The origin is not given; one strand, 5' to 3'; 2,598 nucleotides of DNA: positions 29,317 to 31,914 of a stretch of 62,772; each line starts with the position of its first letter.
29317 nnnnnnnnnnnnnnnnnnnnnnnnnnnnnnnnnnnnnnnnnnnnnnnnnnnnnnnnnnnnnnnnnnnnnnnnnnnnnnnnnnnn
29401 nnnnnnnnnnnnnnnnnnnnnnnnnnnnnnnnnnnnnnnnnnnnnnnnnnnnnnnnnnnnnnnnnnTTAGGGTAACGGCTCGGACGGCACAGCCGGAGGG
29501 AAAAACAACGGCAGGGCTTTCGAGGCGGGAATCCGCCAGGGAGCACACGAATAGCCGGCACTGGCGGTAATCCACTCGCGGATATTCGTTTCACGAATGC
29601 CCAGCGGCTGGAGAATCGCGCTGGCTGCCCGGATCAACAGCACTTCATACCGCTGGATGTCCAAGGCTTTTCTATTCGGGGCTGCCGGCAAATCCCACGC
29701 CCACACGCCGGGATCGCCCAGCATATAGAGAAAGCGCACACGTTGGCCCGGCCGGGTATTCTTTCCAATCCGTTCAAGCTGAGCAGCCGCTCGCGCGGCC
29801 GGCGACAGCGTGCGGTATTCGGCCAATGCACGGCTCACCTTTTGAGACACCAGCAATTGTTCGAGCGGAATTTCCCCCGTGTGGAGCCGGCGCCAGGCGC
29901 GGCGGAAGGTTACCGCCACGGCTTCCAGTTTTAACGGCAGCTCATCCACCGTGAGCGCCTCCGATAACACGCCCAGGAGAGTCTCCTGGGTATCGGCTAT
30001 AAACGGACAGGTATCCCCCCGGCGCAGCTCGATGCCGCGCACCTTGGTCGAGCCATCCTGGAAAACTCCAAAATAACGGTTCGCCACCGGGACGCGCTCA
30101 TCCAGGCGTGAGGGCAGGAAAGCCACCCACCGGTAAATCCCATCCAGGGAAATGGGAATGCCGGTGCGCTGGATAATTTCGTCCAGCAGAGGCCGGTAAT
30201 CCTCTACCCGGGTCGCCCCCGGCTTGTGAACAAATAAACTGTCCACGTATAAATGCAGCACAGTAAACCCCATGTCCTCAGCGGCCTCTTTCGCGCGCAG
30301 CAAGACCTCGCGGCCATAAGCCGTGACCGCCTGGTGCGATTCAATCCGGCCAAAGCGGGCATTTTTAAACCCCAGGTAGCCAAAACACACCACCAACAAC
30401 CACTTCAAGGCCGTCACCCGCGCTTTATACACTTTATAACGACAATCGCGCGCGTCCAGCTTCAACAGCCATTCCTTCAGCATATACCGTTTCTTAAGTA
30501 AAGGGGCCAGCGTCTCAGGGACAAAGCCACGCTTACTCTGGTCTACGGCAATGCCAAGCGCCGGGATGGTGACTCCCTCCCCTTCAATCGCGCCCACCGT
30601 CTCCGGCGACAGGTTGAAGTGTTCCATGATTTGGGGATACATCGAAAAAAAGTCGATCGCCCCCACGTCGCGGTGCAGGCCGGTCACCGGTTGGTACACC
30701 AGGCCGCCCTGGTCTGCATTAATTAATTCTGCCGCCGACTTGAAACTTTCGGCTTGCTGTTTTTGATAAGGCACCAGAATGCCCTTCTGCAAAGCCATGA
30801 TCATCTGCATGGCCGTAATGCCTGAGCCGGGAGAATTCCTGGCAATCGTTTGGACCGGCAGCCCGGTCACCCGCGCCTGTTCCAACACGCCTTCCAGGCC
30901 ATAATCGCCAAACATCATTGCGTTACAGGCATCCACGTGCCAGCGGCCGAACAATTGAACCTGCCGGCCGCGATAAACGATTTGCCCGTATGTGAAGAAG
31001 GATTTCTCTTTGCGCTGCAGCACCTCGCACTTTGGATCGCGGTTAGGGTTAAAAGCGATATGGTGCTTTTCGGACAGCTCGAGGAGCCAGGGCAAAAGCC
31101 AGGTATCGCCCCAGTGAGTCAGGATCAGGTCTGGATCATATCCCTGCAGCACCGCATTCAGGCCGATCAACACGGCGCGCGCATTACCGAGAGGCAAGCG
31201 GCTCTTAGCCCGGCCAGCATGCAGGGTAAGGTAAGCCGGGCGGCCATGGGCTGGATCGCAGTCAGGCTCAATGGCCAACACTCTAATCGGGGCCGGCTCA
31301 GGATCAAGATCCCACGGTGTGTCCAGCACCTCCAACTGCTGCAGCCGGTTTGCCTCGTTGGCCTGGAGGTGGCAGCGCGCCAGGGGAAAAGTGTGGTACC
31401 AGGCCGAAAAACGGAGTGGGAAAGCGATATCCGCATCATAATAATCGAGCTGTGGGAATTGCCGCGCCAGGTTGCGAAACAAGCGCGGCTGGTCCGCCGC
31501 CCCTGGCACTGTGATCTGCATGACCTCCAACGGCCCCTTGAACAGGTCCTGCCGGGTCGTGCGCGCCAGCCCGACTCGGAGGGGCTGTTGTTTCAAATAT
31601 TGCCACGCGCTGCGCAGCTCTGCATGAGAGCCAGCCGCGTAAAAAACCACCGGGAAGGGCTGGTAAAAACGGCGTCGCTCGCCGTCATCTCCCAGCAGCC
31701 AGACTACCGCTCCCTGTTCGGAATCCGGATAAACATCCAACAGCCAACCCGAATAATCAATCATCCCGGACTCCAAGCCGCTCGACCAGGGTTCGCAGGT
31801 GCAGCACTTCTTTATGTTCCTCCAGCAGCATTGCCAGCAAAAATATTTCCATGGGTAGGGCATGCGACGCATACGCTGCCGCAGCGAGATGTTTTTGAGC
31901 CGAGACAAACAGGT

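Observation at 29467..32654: Exonuclease-degenerate family B DNA polymerase in a 3-gene cassette with a Walker-A-less RecA-like protein (possible PolB-based mutasome)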

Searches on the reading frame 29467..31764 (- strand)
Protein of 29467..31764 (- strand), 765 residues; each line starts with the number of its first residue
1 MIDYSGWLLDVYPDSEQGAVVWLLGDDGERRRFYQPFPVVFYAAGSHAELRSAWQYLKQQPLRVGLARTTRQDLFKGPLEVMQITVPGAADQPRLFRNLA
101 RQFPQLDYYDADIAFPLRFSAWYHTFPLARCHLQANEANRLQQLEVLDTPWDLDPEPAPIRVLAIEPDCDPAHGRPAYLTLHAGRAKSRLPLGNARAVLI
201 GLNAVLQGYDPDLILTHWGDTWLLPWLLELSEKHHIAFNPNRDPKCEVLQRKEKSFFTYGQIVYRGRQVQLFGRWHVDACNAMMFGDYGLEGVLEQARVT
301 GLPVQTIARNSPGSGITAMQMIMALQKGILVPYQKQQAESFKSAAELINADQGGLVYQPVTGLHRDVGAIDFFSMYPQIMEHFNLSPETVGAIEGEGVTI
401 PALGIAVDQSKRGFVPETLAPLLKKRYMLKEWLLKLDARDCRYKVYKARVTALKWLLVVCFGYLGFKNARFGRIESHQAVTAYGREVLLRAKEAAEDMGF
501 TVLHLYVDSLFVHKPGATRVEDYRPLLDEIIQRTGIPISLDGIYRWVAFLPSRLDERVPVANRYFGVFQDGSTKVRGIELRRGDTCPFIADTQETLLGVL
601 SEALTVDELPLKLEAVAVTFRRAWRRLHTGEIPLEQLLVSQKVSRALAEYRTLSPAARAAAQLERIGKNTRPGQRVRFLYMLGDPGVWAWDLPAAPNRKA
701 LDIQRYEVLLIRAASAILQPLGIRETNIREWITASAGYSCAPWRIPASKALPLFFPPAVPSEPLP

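Call 4: search_protein_families(library=pfam, proteins=[window:29467-31764:-], max_evalue=1)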
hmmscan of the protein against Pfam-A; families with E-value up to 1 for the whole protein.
window:29467-31764:- (765 aa): 1 family
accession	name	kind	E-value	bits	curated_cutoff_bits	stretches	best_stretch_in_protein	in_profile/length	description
PF00136.26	DNA_pol_B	-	1.2e-29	103.9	23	2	323-498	22-202/453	DNA polymerase family B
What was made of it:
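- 29467..31764 (-): PolB2: 765-aa family B DNA polymerase with a degenerate exonuclease domain and YVD in motif C. Pfam PF00136 (call 4).
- On PolB2 mutasome operon (iRadA-PPB2-PolB2): PF00136 at 1.2e-29 (call 4).
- Checked: Pfam DNA_pol_B scores 1.2e-29 (call 4).
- Pfam DNA_pol_B (call 4).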

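Call 5: search_protein_families(library=ncbifam, proteins=[window:29467-31764:-], max_evalue=1)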
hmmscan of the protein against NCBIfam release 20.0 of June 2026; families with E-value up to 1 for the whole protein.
window:29467-31764:- (765 aa): 9 families
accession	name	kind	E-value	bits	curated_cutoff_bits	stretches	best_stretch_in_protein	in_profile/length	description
NF004416.0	PRK05761.1-2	equivalog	4.2e-110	369.1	516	1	67-719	58-647/665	type B DNA-directed DNA polymerase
NF004418.0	PRK05761.1-4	subfamily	4.6e-96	322.6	692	1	192-733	164-705/717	type B DNA-directed DNA polymerase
NF004417.0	PRK05761.1-3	equivalog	5.9e-44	150.3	780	1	296-728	426-851/858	DNA-directed DNA polymerase I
NF004419.0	PRK05761.1-5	equivalog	2.8e-29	101.7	1285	1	297-728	494-920/932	DNA-directed DNA polymerase I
TIGR00592.1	pol2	superfamily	2.9e-28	98.5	239.95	1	350-685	799-1134/1176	DNA polymerase (pol2)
NF004415.0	PRK05761.1-1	equivalog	1.3e-22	79.6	1289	1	341-728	483-864/883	DNA-directed DNA polymerase I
NF004421.0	PRK05762.1-2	equivalog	2.8e-17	62.3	570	1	348-519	408-569/795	DNA polymerase II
NF004422.0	PRK05762.1-4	equivalog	7.1e-10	37.9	1103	1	291-518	354-561/789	DNA polymerase II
NF004420.0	PRK05762.1-1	equivalog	6.6e-09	35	1435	1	349-522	397-561/783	DNA polymerase II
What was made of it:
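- No Pfam or NCBIfam model in the local copies names the 192-aa or 87-aa proteins (calls 4, 5). The polymerase scores below the curated cut-offs of all NCBIfam PolB models (call 5).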

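Call 6: search_protein_families(library=padloc, proteins=[window:29467-31764:-], max_evalue=1)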
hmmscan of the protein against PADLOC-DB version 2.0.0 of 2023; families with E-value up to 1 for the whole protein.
window:29467-31764:- (765 aa): 1 family
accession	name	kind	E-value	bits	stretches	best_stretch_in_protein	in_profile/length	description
PDLC03707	HEase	-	4.3e-17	58.5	2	460-739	1390-1663/1671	homing endonuclease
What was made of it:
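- One PADLOC hit, to a 'homing endonuclease' model (call 6). The PADLOC match covers only the C-terminal polymerase part of a 1671-position profile, so it reflects polymerase homology and not a defence signature (call 6).
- Tried and rejected: It gave only a spurious 'homing endonuclease' match to the polymerase C-terminus (call 6).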

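Call 7: search_solved_structures(query=window:29467-31764:-, max_evalue=0.001, show_alignments=2)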
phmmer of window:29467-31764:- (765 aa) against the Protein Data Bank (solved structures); distinct sequences matched with E-value up to 0.001: 63 (the best 60 are shown).
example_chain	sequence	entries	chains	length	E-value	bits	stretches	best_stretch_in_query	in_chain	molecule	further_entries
5mdn_A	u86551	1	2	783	5.7e-48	166.8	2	291-729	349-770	DNA polymerase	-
4fm2_A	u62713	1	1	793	5.1e-40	140.5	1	294-737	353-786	DNA polymerase 1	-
4flt_A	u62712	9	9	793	7e-40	140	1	294-737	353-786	DNA polymerase 1 | Pyrococcus abyssi B family DNA polymerase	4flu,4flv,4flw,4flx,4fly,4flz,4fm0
5h12_A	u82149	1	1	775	4.1e-37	130.9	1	295-737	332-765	Deep Vent DNA Polymerase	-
8s84_A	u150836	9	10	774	2.9e-36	128.1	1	286-740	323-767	DNA polymerase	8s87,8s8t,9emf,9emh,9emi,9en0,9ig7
4ahc_A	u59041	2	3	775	4.2e-36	127.5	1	284-738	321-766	DNA POLYMERASE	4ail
3a2f_A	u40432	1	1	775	1.2e-35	126.1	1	284-738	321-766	DNA polymerase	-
2jgu_A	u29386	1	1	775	1.5e-35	125.8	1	284-738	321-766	DNA POLYMERASE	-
1wn7_A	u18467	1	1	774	1.2e-34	122.7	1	286-740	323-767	Family B DNA Polymerase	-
4k8z_A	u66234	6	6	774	1.4e-34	122.5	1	286-740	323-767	DNA polymerase | DNA polymerase,DNA polymerase,DNA polymerase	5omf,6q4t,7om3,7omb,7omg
1wns_A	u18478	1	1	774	1.4e-34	122.5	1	286-740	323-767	DNA POLYMERASE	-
6wya_A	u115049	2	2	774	2.8e-34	121.5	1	286-740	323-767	DNA polymerase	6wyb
2vwk_A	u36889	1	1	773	1.9e-33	118.8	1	295-738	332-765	DNA POLYMERASE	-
5vu5_A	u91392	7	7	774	3.2e-33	118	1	286-740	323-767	DNA polymerase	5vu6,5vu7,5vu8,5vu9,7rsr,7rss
7rsu_A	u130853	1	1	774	7.2e-33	116.9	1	286-740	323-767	DNA polymerase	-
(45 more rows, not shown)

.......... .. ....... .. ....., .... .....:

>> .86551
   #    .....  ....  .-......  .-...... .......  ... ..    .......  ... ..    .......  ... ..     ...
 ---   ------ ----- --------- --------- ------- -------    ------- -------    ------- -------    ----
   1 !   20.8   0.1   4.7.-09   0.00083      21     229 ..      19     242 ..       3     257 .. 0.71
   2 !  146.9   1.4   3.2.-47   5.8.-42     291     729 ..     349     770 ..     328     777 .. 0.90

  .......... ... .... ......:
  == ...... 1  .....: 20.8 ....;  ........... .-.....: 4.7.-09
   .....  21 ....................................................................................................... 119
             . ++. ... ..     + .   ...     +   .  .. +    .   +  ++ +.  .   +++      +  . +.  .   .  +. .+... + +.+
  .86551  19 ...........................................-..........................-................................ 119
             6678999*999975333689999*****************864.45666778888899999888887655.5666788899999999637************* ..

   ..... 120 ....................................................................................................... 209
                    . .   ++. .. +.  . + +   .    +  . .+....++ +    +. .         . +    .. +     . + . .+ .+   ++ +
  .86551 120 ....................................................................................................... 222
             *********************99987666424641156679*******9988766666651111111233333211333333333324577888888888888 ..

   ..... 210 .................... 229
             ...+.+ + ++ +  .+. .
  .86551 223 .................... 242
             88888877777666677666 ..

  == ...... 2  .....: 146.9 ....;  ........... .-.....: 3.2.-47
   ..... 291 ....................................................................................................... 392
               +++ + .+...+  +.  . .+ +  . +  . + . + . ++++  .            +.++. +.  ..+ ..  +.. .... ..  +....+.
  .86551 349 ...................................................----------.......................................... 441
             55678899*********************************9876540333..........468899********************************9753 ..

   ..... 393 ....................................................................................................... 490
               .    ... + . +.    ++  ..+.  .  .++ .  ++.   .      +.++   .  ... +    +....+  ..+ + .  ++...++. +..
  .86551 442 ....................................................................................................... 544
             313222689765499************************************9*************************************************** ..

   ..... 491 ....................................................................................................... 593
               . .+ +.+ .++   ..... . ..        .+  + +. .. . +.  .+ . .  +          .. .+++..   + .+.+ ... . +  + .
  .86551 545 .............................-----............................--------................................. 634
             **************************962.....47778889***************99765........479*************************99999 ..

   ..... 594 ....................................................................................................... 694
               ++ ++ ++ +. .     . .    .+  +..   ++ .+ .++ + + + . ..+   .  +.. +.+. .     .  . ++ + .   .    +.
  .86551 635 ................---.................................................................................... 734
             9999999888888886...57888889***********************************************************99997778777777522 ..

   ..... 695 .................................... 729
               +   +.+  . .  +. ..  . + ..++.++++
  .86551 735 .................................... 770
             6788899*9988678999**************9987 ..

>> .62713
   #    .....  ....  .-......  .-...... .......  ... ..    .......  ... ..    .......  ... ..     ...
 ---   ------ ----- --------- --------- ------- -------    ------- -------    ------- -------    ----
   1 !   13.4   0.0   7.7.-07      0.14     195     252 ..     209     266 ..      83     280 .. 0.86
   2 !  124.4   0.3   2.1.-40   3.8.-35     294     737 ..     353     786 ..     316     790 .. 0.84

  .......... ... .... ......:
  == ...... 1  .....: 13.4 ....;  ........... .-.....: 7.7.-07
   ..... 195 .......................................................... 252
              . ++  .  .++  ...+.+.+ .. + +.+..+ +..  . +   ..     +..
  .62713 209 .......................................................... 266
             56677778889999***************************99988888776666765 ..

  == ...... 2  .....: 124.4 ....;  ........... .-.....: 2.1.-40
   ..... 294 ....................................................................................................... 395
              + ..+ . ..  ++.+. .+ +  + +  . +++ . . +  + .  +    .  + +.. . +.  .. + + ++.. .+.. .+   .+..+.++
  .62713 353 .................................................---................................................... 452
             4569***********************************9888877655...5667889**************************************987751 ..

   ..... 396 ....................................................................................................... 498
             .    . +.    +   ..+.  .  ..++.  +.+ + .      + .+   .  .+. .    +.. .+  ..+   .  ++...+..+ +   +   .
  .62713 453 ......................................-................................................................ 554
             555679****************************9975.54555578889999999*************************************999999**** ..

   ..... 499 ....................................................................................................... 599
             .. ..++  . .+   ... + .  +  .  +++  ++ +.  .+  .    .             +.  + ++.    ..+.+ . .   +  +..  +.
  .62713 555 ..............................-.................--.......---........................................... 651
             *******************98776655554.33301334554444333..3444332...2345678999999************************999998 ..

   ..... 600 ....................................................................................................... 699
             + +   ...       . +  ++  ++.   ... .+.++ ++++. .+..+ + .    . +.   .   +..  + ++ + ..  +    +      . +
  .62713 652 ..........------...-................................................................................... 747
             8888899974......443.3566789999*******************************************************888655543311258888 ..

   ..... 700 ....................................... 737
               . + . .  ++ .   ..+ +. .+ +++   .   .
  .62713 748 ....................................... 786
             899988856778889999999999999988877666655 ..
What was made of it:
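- On ImuA-ImuB-DnaE2 cassette: The polymerase is B-family (calls 4, 7).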
